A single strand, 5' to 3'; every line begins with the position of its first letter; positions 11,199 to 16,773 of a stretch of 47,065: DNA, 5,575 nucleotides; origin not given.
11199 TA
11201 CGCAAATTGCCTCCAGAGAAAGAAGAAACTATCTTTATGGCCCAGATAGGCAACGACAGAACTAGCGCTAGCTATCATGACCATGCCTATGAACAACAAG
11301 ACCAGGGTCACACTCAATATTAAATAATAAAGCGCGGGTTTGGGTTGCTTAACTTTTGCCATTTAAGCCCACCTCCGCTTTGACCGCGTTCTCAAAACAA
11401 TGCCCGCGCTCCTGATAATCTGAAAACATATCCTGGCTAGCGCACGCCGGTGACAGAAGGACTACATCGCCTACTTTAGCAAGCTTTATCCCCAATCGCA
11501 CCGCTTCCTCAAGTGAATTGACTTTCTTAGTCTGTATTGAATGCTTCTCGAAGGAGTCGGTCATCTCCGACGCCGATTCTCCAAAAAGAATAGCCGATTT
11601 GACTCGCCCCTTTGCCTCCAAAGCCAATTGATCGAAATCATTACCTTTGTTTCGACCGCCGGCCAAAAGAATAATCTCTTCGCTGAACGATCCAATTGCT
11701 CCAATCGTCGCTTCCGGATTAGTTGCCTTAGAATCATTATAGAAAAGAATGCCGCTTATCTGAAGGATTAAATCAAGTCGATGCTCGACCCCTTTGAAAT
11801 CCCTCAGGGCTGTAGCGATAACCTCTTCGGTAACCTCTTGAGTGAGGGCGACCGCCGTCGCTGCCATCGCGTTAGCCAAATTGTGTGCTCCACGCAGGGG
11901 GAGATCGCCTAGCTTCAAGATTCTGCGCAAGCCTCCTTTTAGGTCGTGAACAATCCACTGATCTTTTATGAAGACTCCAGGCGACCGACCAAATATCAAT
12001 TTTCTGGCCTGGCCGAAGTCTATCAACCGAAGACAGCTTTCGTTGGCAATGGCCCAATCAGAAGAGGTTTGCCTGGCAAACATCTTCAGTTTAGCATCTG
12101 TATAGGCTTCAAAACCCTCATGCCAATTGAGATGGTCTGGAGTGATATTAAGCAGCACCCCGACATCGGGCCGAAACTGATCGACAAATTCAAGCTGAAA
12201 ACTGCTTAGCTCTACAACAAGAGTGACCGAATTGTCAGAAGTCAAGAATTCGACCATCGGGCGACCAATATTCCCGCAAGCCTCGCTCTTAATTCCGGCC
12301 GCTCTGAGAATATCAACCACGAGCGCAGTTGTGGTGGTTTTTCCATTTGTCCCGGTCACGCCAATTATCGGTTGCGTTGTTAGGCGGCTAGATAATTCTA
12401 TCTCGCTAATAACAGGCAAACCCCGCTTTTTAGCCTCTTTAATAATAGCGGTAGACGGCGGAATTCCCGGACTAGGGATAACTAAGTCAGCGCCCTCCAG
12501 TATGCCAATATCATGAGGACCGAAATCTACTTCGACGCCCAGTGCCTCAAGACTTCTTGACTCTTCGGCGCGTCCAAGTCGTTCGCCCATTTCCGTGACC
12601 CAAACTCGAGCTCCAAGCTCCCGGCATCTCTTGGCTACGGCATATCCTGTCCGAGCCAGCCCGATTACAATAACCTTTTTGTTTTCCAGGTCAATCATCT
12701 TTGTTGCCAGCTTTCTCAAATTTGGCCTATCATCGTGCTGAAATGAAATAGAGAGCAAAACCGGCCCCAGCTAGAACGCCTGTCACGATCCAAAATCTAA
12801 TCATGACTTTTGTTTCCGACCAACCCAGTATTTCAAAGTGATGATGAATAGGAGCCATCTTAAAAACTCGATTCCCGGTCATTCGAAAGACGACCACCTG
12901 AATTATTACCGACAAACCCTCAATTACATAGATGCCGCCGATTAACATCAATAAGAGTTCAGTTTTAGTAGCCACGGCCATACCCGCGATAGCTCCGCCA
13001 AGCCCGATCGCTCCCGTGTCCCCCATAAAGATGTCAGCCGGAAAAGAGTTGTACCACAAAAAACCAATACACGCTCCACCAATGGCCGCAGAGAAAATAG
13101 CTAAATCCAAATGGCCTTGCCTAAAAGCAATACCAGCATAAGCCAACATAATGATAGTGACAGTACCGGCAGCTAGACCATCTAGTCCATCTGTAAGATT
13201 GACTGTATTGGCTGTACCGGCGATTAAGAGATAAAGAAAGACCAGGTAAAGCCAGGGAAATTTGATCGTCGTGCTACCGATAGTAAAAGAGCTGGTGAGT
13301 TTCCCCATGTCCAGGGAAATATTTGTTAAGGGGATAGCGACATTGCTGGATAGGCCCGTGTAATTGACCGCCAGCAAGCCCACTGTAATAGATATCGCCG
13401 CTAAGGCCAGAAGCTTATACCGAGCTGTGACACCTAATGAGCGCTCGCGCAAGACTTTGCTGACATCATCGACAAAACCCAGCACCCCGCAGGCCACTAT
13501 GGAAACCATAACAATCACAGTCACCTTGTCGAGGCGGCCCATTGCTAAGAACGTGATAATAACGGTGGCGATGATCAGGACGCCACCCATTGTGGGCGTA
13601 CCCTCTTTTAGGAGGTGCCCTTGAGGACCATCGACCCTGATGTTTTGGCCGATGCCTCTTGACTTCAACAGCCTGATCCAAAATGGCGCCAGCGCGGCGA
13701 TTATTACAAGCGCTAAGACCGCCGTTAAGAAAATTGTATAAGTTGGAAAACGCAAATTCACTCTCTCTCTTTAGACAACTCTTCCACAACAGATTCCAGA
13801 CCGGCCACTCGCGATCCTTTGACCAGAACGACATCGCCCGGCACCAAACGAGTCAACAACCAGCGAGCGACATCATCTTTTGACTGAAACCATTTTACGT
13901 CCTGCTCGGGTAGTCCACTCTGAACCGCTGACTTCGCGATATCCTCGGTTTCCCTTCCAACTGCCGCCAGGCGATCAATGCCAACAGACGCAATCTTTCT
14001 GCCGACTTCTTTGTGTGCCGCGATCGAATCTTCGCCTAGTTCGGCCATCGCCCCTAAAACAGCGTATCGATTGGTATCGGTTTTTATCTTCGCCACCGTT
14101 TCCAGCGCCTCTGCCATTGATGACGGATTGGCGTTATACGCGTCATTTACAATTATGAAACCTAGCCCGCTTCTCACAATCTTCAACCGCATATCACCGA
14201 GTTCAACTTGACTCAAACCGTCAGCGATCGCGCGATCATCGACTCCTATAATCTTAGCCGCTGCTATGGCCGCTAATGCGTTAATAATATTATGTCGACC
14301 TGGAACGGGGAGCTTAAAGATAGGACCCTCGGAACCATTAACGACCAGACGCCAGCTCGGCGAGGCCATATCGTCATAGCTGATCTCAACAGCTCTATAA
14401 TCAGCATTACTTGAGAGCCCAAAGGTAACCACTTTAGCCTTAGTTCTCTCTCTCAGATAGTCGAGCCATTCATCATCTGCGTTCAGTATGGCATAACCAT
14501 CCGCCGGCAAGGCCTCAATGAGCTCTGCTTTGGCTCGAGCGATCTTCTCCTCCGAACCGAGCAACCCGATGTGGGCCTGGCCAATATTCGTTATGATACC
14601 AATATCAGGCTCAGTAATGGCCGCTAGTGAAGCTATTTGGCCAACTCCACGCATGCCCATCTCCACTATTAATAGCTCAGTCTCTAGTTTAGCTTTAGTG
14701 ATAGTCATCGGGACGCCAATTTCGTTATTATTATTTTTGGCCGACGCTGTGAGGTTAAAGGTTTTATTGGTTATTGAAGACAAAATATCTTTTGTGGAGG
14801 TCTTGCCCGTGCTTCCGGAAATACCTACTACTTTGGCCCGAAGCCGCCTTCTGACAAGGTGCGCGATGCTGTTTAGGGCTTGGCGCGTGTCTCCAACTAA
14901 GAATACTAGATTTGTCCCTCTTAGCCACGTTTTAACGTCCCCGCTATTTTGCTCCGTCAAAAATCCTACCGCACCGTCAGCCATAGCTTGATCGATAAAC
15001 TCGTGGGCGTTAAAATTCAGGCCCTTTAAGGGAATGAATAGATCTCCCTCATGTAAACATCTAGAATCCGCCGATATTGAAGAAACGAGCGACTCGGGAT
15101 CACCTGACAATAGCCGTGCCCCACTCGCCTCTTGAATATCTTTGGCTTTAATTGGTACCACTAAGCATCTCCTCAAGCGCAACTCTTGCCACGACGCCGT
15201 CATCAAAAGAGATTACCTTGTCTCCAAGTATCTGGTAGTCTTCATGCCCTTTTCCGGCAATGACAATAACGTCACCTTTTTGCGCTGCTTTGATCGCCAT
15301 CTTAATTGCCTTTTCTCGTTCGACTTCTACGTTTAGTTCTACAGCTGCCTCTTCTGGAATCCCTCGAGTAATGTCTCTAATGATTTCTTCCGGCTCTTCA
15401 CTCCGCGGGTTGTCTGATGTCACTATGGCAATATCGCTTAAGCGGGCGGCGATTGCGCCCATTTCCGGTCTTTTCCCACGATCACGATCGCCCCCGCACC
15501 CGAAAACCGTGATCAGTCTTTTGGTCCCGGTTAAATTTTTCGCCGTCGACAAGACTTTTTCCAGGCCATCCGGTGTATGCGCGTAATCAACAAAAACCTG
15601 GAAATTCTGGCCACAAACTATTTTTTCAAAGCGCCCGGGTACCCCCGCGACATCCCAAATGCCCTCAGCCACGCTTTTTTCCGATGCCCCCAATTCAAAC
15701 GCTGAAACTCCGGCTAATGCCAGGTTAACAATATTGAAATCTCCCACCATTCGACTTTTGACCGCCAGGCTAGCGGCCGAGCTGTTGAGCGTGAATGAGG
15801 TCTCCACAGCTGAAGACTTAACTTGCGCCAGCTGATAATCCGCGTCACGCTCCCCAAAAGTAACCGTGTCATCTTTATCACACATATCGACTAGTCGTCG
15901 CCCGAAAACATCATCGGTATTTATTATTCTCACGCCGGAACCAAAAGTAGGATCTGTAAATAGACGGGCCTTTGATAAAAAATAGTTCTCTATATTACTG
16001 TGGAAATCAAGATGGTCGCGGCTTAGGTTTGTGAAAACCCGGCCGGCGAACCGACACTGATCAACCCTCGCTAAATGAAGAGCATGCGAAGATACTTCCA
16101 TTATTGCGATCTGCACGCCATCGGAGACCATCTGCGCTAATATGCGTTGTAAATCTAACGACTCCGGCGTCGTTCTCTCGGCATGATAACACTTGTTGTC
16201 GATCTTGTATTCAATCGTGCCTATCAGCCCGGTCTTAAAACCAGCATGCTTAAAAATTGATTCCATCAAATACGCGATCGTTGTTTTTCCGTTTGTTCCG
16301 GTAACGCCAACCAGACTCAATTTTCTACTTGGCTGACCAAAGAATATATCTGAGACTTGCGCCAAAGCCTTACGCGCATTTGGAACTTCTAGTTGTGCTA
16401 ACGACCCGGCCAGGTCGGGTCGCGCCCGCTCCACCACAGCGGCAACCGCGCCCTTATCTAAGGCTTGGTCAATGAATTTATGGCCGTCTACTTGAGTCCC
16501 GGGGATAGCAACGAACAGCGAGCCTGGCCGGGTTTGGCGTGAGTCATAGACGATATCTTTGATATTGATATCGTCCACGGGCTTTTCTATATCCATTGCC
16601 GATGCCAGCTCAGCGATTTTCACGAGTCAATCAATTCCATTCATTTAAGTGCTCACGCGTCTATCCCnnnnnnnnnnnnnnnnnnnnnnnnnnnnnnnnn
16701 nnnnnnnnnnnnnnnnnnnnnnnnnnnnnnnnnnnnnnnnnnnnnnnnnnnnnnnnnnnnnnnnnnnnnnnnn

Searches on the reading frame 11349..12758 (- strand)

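Call 31: search_protein_families(library=pfam, proteins=[window:11349-12758:-], max_evalue=0.00001)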
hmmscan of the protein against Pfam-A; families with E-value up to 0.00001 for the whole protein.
window:11349-12758:- (469 aa): 3 families
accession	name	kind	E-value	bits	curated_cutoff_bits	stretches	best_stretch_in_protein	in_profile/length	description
PF08245.18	Mur_ligase_M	-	1.6e-24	87.4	24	1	134-304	1-200/200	Mur ligase middle domain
PF02875.26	Mur_ligase_C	-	6.4e-15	56.5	28.4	1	326-439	1-127/127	Mur ligase, glutamate ligase domain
PF21799.2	MurD-like_N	-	2.2e-10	41.1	27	1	27-117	1-87/88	Mur ligase MurD-like, N-terminal domain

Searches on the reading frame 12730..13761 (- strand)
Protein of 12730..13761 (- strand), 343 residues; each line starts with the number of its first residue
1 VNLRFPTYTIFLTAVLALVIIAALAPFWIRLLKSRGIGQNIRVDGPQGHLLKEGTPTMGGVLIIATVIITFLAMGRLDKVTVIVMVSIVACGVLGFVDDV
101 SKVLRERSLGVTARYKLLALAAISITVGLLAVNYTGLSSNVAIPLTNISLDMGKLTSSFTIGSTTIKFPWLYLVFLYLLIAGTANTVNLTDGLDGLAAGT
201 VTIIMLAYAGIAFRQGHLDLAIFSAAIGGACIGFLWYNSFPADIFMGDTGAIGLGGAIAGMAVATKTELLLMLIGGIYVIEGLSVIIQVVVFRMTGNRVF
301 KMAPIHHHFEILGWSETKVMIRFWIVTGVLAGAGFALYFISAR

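Call 31: search_protein_families(library=pfam, proteins=[window:12730-13761:-], max_evalue=0.00001)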
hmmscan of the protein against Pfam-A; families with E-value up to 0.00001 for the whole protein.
window:12730-13761:- (343 aa): 2 families
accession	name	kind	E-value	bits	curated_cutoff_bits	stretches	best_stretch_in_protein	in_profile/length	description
PF00953.26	Glycos_transf_4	-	4.6e-32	111.7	27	1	83-264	3-158/160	Glycosyl transferase family 4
PF10555.14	MraY_sig1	-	1.8e-06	27.6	20.1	1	52-64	1-13/13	Phospho-N-acetylmuramoyl-pentapeptide-transferase signature 1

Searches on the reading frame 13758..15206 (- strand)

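Call 31: search_protein_families(library=pfam, proteins=[window:13758-15206:-], max_evalue=0.00001)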
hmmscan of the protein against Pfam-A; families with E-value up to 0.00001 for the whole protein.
window:13758-15206:- (482 aa): 2 families
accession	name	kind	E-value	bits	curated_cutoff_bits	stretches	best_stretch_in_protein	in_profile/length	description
PF08245.18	Mur_ligase_M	-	2.6e-48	165.1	24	1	129-317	1-200/200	Mur ligase middle domain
PF02875.26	Mur_ligase_C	-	3e-21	77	28.4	1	339-466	1-127/127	Mur ligase, glutamate ligase domain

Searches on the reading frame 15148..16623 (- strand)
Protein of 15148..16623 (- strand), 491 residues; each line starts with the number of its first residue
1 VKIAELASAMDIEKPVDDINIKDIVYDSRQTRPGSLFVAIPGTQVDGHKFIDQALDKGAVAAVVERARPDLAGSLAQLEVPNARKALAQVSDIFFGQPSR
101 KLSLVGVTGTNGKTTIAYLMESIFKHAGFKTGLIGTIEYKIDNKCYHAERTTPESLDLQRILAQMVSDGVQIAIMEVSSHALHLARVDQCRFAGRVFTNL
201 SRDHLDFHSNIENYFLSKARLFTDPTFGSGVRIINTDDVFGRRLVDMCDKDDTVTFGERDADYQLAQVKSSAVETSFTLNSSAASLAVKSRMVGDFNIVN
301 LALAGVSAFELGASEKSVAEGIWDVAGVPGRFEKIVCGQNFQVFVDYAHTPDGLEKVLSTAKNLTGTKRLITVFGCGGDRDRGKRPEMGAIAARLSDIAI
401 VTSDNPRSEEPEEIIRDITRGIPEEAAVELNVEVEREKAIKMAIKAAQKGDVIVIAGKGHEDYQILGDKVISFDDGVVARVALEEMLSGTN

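Call 16: find_encoding_contigs(protein=window:15148-16623:-, flank=10000, max_places=10)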
Protein window:15148-16623:- (491 aa): no gene with exactly this product is on record in the collection.
